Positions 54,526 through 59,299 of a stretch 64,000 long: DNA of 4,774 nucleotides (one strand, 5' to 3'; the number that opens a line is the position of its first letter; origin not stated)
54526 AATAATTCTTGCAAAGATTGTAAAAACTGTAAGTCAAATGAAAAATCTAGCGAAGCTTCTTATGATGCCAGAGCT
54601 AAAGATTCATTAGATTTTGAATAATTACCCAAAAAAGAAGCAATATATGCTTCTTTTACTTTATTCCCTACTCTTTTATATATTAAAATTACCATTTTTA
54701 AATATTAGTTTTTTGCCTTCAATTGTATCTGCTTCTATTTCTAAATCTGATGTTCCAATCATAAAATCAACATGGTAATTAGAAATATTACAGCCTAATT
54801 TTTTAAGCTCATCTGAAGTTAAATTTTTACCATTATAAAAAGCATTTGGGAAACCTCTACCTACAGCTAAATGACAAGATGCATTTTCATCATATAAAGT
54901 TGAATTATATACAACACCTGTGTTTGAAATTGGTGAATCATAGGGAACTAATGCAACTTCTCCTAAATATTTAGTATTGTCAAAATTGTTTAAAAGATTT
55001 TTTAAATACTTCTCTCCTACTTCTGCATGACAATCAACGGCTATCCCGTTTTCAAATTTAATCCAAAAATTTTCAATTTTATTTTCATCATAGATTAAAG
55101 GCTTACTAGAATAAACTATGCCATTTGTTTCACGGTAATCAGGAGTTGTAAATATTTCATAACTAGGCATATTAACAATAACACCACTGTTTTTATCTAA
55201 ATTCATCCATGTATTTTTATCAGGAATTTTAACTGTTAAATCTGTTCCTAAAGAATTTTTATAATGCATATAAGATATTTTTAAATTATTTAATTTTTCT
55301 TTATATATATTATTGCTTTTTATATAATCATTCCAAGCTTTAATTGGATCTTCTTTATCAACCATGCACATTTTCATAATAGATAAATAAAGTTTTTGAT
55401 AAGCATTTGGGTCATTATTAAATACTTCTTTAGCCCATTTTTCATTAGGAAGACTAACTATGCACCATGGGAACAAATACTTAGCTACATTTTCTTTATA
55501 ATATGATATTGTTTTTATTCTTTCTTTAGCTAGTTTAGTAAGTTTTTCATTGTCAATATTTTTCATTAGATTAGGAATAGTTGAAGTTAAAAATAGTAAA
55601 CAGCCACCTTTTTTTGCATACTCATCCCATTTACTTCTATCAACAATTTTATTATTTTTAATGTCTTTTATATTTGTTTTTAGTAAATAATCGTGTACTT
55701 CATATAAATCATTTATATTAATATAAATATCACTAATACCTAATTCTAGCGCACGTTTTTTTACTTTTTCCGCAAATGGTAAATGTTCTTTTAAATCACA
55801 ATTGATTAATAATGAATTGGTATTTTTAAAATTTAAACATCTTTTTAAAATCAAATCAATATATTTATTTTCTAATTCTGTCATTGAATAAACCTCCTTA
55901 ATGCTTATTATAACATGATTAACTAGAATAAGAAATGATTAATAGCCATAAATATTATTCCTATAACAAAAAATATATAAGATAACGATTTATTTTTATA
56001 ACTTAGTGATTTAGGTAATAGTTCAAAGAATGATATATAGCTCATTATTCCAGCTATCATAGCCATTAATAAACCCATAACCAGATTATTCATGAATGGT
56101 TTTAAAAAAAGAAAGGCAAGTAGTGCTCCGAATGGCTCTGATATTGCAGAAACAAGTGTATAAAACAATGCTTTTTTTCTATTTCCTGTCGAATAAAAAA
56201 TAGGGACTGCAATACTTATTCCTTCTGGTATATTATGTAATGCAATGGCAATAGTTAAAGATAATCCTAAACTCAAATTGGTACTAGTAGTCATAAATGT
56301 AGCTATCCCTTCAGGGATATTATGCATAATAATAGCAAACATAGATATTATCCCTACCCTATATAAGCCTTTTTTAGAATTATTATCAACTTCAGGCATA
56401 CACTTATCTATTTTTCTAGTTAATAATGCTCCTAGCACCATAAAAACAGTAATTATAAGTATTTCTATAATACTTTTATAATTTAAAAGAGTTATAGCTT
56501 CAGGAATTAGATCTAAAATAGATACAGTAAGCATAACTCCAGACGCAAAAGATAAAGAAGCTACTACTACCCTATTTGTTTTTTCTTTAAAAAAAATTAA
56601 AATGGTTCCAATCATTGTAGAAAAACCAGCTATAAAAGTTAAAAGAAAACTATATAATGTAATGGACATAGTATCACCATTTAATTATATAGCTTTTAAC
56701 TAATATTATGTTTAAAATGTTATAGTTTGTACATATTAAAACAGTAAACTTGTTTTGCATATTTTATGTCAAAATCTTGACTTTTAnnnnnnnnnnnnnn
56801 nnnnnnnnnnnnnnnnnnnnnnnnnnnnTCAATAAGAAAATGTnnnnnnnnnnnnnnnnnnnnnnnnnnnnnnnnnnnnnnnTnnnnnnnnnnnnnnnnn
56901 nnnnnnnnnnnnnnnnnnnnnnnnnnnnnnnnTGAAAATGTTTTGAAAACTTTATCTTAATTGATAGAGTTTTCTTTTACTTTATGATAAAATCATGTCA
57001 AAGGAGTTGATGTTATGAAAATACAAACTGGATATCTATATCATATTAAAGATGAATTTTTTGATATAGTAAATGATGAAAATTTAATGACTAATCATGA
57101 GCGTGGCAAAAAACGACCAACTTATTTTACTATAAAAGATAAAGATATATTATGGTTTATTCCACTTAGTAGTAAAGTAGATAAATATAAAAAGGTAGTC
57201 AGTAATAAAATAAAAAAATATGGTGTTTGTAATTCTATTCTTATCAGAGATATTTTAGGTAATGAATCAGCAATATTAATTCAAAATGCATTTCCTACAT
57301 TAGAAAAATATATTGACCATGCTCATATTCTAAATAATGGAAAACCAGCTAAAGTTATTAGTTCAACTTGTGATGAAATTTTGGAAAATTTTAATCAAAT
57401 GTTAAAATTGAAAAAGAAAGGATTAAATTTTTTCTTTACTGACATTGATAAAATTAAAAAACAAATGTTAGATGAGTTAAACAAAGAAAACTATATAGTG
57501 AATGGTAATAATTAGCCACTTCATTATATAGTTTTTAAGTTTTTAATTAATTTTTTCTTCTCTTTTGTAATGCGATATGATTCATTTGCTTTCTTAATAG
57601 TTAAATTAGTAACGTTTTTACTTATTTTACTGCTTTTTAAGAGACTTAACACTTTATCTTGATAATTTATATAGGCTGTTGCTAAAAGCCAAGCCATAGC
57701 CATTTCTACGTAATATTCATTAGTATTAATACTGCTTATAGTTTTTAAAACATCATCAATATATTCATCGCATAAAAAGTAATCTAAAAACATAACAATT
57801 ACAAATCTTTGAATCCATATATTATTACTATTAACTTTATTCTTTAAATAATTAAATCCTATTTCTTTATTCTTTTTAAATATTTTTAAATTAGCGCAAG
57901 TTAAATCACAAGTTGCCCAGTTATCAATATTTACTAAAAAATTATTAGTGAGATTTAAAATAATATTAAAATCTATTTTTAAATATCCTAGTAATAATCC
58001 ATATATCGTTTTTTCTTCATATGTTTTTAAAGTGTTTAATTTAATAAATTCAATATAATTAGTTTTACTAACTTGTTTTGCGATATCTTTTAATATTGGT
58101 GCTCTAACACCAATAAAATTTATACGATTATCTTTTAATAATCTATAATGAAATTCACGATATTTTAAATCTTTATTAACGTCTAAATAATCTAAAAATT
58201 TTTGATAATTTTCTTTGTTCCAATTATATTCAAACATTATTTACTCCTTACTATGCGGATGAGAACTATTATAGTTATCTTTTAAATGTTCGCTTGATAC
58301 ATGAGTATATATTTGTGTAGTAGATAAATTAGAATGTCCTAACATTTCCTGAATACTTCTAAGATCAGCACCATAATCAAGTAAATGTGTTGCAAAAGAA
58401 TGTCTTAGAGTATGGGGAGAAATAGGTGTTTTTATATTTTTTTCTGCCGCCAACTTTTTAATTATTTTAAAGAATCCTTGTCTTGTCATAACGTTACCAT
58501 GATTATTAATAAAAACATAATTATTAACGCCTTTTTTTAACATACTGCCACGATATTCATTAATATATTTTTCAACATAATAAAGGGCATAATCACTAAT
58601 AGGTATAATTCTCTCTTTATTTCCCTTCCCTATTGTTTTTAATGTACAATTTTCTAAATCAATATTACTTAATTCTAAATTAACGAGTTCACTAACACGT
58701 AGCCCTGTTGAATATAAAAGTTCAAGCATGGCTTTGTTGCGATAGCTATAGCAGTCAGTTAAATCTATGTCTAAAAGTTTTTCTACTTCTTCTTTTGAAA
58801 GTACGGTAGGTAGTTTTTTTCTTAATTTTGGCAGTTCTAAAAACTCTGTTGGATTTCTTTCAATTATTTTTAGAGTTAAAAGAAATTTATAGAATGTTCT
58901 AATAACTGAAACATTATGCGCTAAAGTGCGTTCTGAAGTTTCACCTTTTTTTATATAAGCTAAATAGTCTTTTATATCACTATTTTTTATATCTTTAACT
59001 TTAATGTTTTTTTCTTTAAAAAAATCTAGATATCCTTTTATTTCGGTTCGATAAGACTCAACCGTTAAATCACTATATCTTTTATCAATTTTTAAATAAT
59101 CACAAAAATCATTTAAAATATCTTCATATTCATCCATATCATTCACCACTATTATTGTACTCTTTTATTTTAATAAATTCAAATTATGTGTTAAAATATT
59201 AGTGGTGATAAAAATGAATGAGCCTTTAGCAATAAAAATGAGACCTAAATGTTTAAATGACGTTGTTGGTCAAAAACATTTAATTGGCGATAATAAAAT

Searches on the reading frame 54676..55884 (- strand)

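Call 59: search_protein_families(library=pfam, proteins=[window:54676-55884:-], max_evalue=0.0001)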
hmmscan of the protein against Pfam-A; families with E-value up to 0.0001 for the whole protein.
window:54676-55884:- (402 aa): 1 family
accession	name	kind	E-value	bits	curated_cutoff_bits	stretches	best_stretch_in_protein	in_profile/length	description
PF02073.20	Peptidase_M29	-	4.8e-117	391.6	27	1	6-400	6-406/406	Thermophilic metalloprotease (M29)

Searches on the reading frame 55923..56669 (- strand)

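Call 59: search_protein_families(library=pfam, proteins=[window:55923-56669:-], max_evalue=0.0001)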
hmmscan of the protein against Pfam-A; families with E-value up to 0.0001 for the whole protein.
window:55923-56669:- (248 aa): 1 family
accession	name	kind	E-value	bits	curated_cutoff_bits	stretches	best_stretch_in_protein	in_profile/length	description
PF02535.28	Zip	-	1.2e-34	120.4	35.1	2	100-243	172-321/323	ZIP Zinc transporter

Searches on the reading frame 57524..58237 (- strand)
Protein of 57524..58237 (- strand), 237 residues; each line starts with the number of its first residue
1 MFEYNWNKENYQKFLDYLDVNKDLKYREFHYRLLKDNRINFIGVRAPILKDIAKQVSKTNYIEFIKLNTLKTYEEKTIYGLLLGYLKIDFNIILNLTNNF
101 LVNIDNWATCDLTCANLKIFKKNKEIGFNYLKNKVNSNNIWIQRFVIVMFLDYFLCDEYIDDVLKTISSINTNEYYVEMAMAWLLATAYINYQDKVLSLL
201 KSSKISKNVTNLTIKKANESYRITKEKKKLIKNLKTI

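Call 59: search_protein_families(library=pfam, proteins=[window:57524-58237:-], max_evalue=0.0001)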
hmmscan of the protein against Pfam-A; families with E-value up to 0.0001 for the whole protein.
window:57524-58237:- (237 aa): 1 family
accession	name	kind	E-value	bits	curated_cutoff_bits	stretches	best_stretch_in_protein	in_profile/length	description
PF08713.17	DNA_alkylation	-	1.4e-15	58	21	1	25-218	16-210/213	DNA alkylation repair enzyme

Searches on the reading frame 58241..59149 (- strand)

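Call 59: search_protein_families(library=pfam, proteins=[window:58241-59149:-], max_evalue=0.0001)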
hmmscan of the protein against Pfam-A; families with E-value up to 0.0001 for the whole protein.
window:58241-59149:- (302 aa): 4 families
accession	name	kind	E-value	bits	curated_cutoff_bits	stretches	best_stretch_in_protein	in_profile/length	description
PF00589.27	Phage_integrase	-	1.7e-54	184.6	27.1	1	116-287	2-171/172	Phage integrase family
PF02899.23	Phage_int_SAM_1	-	2.4e-18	66.6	22.3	1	12-91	1-80/83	Phage integrase, N-terminal SAM-like domain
PF13495.12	Phage_int_SAM_4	-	2.1e-10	41.3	27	1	12-94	2-82/85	Phage integrase, N-terminal SAM-like domain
PF13102.12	Phage_int_SAM_5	-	5.9e-05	23.8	22.3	1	20-100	14-92/98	Phage integrase SAM-like domain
